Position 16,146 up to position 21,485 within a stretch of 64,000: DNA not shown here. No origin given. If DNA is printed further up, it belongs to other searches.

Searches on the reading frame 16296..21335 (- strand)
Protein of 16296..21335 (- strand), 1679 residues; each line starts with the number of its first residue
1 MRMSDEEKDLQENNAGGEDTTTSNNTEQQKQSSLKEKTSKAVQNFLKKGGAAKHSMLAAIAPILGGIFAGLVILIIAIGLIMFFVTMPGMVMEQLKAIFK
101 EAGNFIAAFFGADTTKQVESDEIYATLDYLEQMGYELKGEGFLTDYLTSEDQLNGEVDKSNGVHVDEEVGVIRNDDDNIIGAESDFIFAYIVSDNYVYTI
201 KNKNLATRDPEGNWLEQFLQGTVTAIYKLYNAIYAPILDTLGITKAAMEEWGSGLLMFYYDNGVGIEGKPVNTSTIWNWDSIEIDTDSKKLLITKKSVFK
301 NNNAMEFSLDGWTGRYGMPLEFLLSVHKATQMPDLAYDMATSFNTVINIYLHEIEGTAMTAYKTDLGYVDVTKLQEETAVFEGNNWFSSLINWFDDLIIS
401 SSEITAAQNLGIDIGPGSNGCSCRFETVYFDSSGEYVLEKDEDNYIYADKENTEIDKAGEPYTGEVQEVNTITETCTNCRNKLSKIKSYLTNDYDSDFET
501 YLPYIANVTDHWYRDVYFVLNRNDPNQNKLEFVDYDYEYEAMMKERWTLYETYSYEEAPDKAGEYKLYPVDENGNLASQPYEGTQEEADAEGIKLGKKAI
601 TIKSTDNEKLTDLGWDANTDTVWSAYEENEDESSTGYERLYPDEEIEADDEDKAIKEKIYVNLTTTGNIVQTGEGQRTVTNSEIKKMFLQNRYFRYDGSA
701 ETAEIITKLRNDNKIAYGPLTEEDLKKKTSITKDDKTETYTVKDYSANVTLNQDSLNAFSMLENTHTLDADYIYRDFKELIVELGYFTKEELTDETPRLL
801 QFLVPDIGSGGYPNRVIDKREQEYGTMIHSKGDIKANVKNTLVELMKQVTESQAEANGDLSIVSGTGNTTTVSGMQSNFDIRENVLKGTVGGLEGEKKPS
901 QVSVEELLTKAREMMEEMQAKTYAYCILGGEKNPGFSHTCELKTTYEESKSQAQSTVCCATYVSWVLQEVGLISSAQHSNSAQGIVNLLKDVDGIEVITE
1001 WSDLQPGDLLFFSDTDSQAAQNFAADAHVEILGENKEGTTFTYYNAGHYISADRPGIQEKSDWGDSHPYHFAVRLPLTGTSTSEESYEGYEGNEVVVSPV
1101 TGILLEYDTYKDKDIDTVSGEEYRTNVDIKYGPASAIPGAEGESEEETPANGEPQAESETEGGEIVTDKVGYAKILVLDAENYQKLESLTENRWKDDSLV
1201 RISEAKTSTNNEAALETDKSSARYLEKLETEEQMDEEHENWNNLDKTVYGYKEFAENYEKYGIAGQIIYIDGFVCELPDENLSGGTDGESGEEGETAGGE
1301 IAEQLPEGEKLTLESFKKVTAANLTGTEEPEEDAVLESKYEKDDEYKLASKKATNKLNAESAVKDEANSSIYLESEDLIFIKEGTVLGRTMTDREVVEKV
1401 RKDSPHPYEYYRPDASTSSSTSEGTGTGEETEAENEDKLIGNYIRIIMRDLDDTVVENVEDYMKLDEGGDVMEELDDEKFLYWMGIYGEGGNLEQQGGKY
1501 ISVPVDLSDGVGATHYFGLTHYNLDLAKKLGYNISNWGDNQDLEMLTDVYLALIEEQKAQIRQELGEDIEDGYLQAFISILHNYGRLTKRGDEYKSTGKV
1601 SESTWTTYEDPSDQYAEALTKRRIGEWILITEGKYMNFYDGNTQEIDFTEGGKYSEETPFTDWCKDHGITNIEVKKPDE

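Call 10: search_protein_families(library=pfam, proteins=[window:16296-21335:-], max_evalue=0.001)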
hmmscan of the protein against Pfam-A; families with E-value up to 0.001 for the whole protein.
window:16296-21335:- (1679 aa): 0 families

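Call 22: find_related_loci(query=window:16296-21335:-, collection=genome_contigs, flank=6000)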
Query window:16296-21335:- (1679 aa) in genome_contigs; peptide patterns used: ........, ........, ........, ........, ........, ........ (x = any residue, [..] = any of these).
51 stretches matched a pattern; 12 encode a relative of the query (tblastn E <= 1e-3); 11 distinct loci.
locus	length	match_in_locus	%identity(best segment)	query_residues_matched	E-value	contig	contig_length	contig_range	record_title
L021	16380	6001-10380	47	11-1497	0e+0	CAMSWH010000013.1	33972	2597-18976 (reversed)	MAG TPA_asm: uncultured Clostridium sp. isolate ERR9465716_bin.54_metawrap_v1.3_MAG genome assembly, contig: NODE.1091_l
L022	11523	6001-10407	46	11-1497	0e+0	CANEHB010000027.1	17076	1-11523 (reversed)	MAG TPA_asm: uncultured Clostridium sp. isolate SRR18439549_bin.19_metawrap_v1.3_MAG genome assembly, contig: NODE.1023_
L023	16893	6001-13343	49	1-1476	0e+0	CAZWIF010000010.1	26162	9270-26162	MAG TPA_asm: uncultured Clostridium sp. isolate SRP222994_co1_126 genome assembly, contig: NODE_3631_length_26162_cov_23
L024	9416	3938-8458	44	3-1491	0e+0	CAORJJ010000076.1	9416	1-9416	MAG TPA_asm: uncultured Clostridia bacterium isolate MGBC102161 genome assembly, contig: MGBC102161.76, whole genome sho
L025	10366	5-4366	51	50-1525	0e+0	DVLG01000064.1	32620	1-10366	MAG TPA_asm: Candidatus Scatovivens faecipullorum isolate ChiSxjej5B17-16517 ChiSxjej5B17M5__C307739_L32620_SRR6323113,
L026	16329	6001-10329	44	3-1484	9e-164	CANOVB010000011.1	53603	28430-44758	MAG TPA_asm: uncultured Clostridium sp. isolate SRR15604590_bin.29_metawrap_v1.3_MAG genome assembly, contig: NODE.581_l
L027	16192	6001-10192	45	7-1469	0e+0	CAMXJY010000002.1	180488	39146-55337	MAG TPA_asm: uncultured Clostridium sp. isolate SRR14920930_bin.29_metawrap_v1.3_MAG genome assembly, contig: NODE.22_le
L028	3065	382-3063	57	56-827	7e-120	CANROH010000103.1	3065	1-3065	MAG: uncultured Clostridia bacterium isolate Lapin-020__bin20 genome assembly, contig: Lapin-020__NODE_50728_length_3065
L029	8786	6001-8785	50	56-790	3e-89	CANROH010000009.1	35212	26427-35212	MAG: uncultured Clostridia bacterium isolate Lapin-020__bin20 genome assembly, contig: Lapin-020__NODE_1396_length_35212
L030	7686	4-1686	61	767-1678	8e-78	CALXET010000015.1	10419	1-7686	MAG: uncultured Clostridia bacterium isolate BRZ_NK__bin18 genome assembly, contig: BRZ_NK__NODE_3996_length_10419_cov_2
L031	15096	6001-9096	61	87-1678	1e-76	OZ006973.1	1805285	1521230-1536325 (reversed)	MAG: uncultured Clostridia bacterium isolate 6737_HOM_CTRL_s227.ctg000287c_hifiasm_circ MAG genome assembly, chromosome:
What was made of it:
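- Tried and rejected: The species itself is not there; the best relative is 61% identical (call 22).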

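Call 28: search_solved_structures(query=window:16296-21335:-, max_evalue=1)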
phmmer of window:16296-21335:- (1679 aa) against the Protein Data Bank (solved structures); distinct sequences matched with E-value up to 1: 1.
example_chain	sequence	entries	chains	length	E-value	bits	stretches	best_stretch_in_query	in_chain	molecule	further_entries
8j0s_A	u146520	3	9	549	0.46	11.3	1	573-661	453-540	ATP synthase subunit alpha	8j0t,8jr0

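Call 29: search_protein_families(library=pfam, proteins=[window:16296-21335:-], max_evalue=10)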
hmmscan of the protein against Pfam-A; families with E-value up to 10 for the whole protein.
window:16296-21335:- (1679 aa): 1 family
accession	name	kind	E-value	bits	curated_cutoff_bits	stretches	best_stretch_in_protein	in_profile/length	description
PF05257.22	CHAP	-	0.19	12.7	26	1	958-1041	10-75/81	CHAP domain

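Call 30: search_protein_families(library=ncbifam, proteins=[window:16296-21335:-], max_evalue=1)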
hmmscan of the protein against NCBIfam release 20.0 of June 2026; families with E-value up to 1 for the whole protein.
window:16296-21335:- (1679 aa): 1 family
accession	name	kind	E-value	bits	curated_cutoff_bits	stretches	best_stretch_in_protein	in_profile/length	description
TIGR03616.1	RutG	equivalog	0.079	11.7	758.65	1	58-103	47-92/429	pyrimidine utilization transport protein G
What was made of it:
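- Tried and rejected: The only weaker matches are CHAP at E 0.19 in Pfam (call 29) and RutG at E 0.079 in NCBIfam (call 30).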

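Call 32: find_encoding_contigs(protein=window:16296-21329:-, flank=1500, max_places=10)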
Protein window:16296-21329:- (1677 aa): 11 contigs read that carry it; 6 places shown.
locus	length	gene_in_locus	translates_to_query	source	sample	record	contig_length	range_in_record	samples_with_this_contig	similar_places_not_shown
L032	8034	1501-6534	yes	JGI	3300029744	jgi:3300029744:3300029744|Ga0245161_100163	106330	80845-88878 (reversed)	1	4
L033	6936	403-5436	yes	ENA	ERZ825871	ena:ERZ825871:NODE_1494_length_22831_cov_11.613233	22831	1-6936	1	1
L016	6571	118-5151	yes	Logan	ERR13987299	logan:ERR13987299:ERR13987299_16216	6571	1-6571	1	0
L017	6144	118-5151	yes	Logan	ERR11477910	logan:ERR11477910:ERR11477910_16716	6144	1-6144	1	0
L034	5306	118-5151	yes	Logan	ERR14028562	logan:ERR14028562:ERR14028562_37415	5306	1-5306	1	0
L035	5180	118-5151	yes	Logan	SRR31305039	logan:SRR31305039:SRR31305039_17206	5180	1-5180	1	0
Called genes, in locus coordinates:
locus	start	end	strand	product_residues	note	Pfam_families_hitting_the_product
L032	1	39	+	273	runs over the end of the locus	PF13292:DXP_synthase_N, PF00456:Transketolase_N, PF00676:E1_dh, PF02775:TPP_enzyme_C (weak)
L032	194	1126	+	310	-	PF02779:Transket_pyr, PF02780:Transketolase_C, PF22613:Transketolase_C_1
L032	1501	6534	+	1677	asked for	-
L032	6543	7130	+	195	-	-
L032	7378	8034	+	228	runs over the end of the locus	PF02463:SMC_N (faint), PF00005:ABC_tran, PF13304:AAA_21 (faint)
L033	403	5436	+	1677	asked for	-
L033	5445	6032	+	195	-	-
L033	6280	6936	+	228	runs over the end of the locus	PF02463:SMC_N (faint), PF00005:ABC_tran, PF13304:AAA_21 (faint)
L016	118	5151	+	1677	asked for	-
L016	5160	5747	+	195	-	-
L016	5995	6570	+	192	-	?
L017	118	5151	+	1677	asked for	-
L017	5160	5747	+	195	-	-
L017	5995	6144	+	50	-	?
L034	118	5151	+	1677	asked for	-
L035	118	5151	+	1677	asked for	-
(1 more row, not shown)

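Call 45: search_solved_structures(query=A2, max_evalue=1)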
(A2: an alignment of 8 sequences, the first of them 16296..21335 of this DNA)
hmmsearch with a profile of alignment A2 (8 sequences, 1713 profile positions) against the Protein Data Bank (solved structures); distinct sequences matched with E-value up to 1: 2.
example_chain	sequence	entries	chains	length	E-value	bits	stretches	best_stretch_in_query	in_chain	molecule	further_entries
4n9n_A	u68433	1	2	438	0.014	16.1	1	1439-1534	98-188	Sterol uptake control protein 2, Lysozyme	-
7xb5_A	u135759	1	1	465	0.016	15.9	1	1439-1534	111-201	fusion protein of Sterol uptake control protein 2 and Endolysin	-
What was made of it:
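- Tried and rejected: PDB sequence and profile searches gave only a weak T4-lysozyme-like hit (calls 28, 45).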

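Call 46: find_homologous_proteins(query=window:16296-21335:-, max_evalue=0.00001)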
Query window:16296-21335:- (1679 aa): 280 proteins with E <= 0.00001 among 8000 candidates; the best 120 are listed.
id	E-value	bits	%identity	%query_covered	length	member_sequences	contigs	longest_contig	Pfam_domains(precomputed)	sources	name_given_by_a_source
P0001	0.0e+0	3784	100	100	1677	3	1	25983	-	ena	-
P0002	0.0e+0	2828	76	100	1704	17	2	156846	-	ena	-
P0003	0.0e+0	2778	75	100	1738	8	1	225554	-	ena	-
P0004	0.0e+0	1919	70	40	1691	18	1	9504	-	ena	-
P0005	0.0e+0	1917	68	40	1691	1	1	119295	-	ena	-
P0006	0.0e+0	1803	56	100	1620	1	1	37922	-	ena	-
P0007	0.0e+0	1595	52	99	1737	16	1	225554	-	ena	-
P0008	0.0e+0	1580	49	100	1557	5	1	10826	-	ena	-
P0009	0.0e+0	1493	52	87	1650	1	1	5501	-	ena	-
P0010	0.0e+0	1492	52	87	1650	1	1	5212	-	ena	-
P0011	0.0e+0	1475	52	88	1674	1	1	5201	-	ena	-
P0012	0.0e+0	1417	52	72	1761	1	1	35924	-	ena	-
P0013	0.0e+0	1400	50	84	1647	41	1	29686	-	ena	-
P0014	0.0e+0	1380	50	49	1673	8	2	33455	-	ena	-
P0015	0.0e+0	1374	48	84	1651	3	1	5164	-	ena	-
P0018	0.0e+0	1327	49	88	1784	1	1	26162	PF13529.14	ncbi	-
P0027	0.0e+0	1266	47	87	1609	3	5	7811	PF07486.18,PF13529.14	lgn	-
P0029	0.0e+0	1260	47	87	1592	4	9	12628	PF18013.7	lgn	-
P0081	1.0e-280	953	41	86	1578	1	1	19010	PF00877.26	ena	-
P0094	7.9e-272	924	42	63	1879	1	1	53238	PF05257.23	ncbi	-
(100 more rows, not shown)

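Call 47: find_encoding_contigs(protein=P0002, flank=2000, max_places=6)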
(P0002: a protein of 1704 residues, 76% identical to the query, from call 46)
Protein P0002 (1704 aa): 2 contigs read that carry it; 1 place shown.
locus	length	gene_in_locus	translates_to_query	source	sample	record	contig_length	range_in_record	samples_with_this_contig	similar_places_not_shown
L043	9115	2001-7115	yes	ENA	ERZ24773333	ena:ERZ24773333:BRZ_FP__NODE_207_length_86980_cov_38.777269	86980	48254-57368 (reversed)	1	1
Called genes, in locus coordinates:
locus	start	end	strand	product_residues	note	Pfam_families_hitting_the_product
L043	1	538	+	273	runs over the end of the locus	PF13292:DXP_synthase_N, PF00456:Transketolase_N, PF00676:E1_dh, PF02775:TPP_enzyme_C (weak)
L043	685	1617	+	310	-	PF02779:Transket_pyr, PF17147:PFOR_II (faint), PF02780:Transketolase_C, PF22613:Transketolase_C_1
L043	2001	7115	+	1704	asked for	-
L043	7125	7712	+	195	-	-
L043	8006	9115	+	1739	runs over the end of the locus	-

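Call 48: find_encoding_contigs(protein=P0003, flank=2000, max_places=6)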
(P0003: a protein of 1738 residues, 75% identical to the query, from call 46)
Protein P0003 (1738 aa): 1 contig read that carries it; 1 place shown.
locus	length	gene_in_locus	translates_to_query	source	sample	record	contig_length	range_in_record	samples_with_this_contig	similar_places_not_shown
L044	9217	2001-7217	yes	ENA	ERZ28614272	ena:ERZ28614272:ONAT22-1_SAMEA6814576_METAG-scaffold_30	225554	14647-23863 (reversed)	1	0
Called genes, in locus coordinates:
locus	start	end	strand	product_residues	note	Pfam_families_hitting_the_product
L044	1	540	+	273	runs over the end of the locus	PF13292:DXP_synthase_N, PF00456:Transketolase_N, PF00676:E1_dh, PF02775:TPP_enzyme_C (weak)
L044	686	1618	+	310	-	PF02779:Transket_pyr, PF02780:Transketolase_C, PF22613:Transketolase_C_1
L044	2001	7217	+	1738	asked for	-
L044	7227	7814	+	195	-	-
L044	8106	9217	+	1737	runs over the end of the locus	-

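Call 62: search_protein_families(library=pfam, proteins=[P0018, P0027, P0029, P0081, P0094], max_evalue=0.01)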
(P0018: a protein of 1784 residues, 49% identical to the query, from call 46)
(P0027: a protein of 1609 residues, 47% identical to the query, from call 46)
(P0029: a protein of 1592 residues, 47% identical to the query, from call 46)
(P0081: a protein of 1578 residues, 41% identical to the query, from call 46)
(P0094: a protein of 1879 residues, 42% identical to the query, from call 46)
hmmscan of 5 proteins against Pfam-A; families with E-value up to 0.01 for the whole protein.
P0018 (1784 aa): 1 family
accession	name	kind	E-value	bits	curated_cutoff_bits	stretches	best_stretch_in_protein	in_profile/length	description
PF13529.12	Peptidase_C39_2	-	2.3e-10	41.7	24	1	1007-1128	11-142/143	Peptidase_C39 like family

P0027 (1609 aa): 2 families
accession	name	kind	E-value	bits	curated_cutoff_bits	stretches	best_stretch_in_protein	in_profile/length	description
PF07486.17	Hydrolase_2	-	1.4e-06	29.3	27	1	1486-1569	3-63/100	Cell Wall Hydrolase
PF13529.12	Peptidase_C39_2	-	2.3e-06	28.7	24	1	937-1048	12-142/143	Peptidase_C39 like family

P0029 (1592 aa): 1 family
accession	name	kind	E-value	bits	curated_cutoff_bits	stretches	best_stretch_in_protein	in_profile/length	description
PF18013.6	Phage_lysozyme2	-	4.2e-36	124.6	28.2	1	1446-1590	3-140/140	Phage tail lysozyme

P0081 (1578 aa): 2 families
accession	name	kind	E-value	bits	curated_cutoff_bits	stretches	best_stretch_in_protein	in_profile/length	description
PF00877.26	NLPC_P60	-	5.9e-06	26.6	23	1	890-982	1-72/105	NlpC/P60 family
PF05257.22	CHAP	-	0.00019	22.3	26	1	904-992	4-76/81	CHAP domain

P0094 (1879 aa): 1 family
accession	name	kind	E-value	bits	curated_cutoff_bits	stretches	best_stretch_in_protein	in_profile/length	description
PF05257.22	CHAP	-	6.7e-06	26.9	26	1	1136-1225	4-78/81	CHAP domain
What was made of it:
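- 16296..21335 (-): Giant gene (1679 aa): N-terminal membrane helix (read from the translation, no predictor run) and a cell-wall-hydrolase-like family. Call 46: at least 280 homologues of 1500-2000 aa. Call 62: homologues carry C39-like/NlpC-P60/CHAP and phage-lysozyme or SleB-type domains.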
